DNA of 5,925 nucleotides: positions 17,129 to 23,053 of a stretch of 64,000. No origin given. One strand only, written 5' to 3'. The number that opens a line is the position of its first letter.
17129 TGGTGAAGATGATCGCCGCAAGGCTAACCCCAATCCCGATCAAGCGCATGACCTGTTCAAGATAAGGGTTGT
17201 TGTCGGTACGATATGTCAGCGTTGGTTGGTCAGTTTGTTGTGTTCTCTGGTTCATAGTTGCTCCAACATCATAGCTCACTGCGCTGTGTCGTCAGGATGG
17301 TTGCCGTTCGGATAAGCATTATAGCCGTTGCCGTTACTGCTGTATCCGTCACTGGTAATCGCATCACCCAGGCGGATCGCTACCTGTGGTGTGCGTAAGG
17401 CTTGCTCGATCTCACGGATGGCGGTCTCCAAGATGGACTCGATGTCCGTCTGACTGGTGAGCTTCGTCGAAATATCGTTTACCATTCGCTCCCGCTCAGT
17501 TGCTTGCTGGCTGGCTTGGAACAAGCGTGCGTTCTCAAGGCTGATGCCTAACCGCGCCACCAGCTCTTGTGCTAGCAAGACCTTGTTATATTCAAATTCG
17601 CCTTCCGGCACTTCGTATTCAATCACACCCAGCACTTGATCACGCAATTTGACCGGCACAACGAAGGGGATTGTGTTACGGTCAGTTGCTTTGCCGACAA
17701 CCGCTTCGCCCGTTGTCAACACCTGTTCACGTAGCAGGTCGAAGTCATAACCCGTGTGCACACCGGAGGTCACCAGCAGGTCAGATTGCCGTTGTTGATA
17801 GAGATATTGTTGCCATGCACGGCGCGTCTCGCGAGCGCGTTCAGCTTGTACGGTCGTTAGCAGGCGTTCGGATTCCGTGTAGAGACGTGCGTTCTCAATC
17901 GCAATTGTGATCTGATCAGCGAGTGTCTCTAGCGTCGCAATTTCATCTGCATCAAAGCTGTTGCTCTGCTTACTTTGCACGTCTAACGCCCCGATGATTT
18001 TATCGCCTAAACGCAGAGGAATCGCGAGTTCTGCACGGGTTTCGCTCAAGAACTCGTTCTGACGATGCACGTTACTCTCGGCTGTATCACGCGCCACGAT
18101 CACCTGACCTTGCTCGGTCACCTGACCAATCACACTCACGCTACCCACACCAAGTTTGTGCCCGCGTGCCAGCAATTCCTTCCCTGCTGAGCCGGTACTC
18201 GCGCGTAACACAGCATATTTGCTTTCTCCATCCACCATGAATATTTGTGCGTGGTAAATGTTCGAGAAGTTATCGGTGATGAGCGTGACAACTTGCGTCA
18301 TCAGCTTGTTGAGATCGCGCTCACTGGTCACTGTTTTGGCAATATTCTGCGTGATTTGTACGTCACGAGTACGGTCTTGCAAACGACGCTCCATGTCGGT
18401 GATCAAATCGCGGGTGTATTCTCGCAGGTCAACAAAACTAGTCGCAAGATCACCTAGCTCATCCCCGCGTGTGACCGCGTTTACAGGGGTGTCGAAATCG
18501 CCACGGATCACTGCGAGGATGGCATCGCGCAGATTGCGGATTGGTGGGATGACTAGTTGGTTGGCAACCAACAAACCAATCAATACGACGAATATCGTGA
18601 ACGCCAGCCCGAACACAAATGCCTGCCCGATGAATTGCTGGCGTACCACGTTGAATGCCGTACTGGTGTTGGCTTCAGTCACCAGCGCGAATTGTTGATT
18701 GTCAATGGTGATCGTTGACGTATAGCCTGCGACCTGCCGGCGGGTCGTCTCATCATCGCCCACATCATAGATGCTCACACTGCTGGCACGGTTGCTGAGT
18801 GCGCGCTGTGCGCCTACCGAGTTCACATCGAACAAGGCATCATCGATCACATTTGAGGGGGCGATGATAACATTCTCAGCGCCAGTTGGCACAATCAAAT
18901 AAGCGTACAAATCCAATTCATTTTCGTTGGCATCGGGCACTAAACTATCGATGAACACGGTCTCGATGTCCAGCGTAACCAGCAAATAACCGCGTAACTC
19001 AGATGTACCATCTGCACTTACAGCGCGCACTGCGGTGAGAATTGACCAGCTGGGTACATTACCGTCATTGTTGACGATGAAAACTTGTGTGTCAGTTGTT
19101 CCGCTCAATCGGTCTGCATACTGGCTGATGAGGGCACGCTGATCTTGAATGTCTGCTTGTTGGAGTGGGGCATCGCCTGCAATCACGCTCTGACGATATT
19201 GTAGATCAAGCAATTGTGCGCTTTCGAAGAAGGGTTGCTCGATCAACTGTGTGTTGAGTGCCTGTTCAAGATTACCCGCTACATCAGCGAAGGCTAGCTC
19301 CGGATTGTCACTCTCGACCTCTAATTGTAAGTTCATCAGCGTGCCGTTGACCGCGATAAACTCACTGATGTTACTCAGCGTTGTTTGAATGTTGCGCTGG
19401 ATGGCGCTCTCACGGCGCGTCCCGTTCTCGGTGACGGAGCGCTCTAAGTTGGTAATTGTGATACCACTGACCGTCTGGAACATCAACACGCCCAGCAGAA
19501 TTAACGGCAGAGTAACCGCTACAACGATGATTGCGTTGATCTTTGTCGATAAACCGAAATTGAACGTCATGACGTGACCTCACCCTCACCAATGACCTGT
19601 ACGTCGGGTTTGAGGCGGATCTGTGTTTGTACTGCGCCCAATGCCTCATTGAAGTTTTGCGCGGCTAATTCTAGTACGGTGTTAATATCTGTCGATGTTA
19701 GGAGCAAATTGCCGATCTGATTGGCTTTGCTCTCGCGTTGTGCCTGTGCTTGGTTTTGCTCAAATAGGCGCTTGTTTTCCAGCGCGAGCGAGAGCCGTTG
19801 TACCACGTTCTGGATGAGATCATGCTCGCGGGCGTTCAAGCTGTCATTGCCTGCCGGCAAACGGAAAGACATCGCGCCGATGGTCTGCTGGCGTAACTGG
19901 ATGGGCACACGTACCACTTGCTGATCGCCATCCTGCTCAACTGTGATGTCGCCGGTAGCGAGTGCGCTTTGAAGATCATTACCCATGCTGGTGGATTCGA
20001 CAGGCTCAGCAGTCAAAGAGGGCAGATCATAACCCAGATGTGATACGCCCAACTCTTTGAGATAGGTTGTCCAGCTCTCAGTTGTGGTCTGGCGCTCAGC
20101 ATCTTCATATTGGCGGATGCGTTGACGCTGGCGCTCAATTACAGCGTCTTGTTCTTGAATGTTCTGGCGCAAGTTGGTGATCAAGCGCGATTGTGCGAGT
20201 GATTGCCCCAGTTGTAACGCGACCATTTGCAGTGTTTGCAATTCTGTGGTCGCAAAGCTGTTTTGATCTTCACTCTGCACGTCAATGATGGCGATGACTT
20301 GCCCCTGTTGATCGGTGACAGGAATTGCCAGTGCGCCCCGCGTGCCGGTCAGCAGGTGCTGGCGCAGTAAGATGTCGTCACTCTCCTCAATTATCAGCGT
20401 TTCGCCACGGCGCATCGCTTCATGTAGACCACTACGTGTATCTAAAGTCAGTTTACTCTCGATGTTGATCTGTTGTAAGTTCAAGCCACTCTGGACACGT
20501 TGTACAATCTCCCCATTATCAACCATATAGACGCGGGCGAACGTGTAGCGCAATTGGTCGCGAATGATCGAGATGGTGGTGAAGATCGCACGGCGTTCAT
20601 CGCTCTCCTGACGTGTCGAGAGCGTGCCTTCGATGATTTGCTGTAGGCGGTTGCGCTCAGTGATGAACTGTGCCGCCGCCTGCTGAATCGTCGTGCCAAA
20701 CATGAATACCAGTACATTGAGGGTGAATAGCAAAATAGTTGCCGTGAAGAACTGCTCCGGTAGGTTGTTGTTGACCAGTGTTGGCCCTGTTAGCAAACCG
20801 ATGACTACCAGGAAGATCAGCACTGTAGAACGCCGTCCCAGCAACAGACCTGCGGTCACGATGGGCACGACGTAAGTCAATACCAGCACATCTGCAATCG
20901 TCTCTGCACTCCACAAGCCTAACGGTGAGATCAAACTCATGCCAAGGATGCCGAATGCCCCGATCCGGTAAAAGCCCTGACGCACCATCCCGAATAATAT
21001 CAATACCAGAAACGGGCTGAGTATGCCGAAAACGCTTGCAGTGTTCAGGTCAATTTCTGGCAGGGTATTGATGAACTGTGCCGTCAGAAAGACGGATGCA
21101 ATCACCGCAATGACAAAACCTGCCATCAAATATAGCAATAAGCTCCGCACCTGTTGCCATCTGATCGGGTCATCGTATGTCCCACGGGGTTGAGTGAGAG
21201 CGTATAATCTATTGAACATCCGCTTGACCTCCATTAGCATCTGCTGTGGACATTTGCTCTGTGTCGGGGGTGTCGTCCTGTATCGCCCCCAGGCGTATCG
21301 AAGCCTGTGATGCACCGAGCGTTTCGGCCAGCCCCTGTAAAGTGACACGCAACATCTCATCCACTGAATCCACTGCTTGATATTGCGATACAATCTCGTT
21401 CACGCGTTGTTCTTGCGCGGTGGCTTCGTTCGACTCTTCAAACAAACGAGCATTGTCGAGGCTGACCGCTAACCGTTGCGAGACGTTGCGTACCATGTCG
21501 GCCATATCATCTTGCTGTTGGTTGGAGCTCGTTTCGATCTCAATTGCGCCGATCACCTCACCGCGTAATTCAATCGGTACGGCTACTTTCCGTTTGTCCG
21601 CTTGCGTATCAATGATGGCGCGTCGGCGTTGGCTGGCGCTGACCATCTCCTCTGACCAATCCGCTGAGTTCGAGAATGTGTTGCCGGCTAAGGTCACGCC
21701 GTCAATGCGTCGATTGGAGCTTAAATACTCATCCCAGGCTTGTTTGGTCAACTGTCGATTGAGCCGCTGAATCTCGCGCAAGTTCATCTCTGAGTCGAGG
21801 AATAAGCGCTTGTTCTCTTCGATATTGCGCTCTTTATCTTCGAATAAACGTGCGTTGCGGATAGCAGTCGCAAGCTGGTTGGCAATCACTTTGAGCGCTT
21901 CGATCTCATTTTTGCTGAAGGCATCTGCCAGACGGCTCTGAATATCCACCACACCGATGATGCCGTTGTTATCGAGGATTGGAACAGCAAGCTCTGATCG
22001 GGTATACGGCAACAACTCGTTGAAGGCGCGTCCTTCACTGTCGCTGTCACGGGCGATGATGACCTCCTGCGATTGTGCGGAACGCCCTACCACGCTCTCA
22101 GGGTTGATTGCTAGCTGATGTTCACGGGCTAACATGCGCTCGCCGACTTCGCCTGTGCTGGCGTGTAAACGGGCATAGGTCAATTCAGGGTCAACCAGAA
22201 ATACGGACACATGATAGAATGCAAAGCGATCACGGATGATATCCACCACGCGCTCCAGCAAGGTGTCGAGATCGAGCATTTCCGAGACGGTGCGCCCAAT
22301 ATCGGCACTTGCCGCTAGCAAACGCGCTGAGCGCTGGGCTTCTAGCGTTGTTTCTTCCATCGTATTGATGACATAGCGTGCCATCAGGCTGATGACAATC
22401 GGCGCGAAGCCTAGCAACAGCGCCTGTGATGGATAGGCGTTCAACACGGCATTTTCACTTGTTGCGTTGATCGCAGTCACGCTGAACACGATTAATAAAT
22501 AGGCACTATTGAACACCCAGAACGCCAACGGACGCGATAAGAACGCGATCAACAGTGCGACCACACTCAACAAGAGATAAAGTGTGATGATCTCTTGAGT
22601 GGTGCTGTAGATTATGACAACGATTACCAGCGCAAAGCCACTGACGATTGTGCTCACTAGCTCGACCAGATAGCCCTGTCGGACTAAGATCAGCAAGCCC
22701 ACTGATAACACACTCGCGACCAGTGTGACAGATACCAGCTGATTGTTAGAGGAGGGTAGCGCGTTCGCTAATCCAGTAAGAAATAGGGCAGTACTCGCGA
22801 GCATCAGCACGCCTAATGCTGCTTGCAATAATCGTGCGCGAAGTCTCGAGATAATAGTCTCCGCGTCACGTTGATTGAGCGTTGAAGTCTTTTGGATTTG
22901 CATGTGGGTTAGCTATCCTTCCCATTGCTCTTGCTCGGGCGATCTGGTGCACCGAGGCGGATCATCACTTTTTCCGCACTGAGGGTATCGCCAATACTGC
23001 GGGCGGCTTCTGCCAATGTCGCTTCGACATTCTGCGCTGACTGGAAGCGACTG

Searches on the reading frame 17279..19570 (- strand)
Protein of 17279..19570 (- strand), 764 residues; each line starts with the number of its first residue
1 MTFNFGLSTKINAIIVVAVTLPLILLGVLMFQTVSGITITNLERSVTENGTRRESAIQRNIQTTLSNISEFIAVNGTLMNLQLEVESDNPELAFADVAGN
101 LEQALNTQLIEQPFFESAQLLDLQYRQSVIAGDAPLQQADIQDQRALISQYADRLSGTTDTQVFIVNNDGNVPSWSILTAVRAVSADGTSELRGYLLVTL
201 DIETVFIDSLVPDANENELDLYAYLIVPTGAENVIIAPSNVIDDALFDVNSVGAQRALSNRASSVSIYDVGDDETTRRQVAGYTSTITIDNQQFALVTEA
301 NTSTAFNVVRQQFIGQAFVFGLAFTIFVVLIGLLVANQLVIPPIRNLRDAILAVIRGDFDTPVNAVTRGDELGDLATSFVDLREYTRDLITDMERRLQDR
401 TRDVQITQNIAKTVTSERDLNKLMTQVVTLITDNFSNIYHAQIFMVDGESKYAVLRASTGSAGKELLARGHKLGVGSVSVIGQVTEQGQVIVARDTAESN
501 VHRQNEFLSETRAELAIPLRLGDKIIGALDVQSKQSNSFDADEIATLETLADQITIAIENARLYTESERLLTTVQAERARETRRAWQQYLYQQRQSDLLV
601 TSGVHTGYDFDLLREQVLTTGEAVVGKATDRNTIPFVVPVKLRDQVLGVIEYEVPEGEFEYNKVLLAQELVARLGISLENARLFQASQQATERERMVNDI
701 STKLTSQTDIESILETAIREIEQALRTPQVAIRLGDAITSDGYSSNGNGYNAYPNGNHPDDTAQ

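Call 3: search_protein_families(library=pfam, proteins=[window:17279-19570:-], max_evalue=0.01)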
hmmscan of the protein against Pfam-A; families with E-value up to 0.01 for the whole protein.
window:17279-19570:- (764 aa): 5 families
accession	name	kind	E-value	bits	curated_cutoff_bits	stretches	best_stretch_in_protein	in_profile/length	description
PF13185.12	GAF_2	-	6e-18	65.8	28.6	1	418-559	2-136/136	GAF domain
PF01590.32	GAF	-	1.6e-15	58.2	22.4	1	474-558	52-133/133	GAF domain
PF13492.12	GAF_3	-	1.7e-10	41.9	27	1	443-560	24-129/129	GAF domain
PF00672.30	HAMP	-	1.6e-07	32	25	1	343-385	9-50/53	HAMP domain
PF15057.12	DUF4537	-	0.0094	16.4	27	0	463-533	1-70/120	Domain of unknown function (DUF4537)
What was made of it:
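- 17276..19570 (-): HAMP-GAF protein (764 aa), overlapping the start of the giant kinase gene. Pfam (call 3).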

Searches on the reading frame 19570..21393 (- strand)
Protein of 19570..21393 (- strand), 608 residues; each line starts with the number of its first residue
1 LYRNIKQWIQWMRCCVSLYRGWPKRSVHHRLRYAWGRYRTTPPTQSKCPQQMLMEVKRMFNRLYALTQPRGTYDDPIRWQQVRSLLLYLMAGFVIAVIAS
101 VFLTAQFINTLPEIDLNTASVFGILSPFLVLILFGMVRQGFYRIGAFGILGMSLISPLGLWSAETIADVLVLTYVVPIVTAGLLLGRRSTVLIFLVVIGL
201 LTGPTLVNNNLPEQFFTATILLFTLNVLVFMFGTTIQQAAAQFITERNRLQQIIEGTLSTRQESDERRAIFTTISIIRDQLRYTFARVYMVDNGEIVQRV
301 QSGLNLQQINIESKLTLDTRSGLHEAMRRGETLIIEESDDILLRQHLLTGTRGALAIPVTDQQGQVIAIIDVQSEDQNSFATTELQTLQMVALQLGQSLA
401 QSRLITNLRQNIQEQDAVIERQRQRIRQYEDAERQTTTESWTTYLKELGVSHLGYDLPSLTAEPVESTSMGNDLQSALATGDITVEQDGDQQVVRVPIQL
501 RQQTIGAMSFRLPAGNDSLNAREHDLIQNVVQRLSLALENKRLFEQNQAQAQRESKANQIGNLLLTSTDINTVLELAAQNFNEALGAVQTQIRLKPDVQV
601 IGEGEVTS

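Call 3: search_protein_families(library=pfam, proteins=[window:19570-21393:-], max_evalue=0.01)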
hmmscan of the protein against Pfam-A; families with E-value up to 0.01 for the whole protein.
window:19570-21393:- (608 aa): 2 families
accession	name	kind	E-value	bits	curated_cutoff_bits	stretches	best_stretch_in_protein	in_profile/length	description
PF01590.32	GAF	-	2e-11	45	22.4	1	269-399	5-133/133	GAF domain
PF13185.12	GAF_2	-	6e-09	36.7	28.6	1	281-399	18-135/136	GAF domain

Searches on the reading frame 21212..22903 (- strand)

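Call 64: search_protein_families(library=pfam, proteins=[window:21212-22903:-], max_evalue=0.0001)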
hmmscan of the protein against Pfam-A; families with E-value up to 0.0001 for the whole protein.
window:21212-22903:- (564 aa): 3 families
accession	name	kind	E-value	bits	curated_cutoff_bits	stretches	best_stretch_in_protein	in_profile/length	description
PF01590.32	GAF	-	1.3e-18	68.2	22.4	1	211-348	1-133/133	GAF domain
PF13185.12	GAF_2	-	9.2e-18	65.2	28.6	1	210-348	2-135/136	GAF domain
PF13492.12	GAF_3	-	1.3e-11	45.5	27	1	211-350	1-129/129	GAF domain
